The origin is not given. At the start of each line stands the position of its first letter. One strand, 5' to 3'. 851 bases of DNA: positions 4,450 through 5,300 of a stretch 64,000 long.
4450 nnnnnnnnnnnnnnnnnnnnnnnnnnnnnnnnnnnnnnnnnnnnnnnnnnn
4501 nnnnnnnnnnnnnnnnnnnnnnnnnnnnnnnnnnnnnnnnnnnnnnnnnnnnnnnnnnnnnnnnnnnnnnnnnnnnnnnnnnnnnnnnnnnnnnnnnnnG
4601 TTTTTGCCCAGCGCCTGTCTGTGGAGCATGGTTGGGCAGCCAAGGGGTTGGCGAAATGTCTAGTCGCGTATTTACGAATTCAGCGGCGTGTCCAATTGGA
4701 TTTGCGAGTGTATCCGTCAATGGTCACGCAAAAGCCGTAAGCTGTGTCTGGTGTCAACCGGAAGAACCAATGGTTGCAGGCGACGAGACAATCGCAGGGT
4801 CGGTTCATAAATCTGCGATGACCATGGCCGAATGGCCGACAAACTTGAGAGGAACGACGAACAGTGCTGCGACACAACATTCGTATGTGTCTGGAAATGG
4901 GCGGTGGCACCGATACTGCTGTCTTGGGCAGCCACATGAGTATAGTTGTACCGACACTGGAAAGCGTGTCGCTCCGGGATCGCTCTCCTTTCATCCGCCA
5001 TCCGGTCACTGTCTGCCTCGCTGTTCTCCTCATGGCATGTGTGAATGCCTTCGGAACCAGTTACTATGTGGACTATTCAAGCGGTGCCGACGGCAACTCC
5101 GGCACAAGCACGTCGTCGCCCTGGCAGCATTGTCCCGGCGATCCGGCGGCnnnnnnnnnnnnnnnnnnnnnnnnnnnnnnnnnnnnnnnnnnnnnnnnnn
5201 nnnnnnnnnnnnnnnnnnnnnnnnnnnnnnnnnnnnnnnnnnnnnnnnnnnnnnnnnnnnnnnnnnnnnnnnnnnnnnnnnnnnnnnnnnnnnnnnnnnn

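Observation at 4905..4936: Near-consensus sigma-54 promoter directly upstream of the giant beta-helix/PKD protein: a likely PrsR target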

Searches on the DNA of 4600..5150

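Call 40: search_rna_families(source=window, start=4600, end=5150, threshold=evalue, max_evalue=1)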
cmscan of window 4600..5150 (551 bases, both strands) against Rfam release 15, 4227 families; matches with E-value up to 1: 0.
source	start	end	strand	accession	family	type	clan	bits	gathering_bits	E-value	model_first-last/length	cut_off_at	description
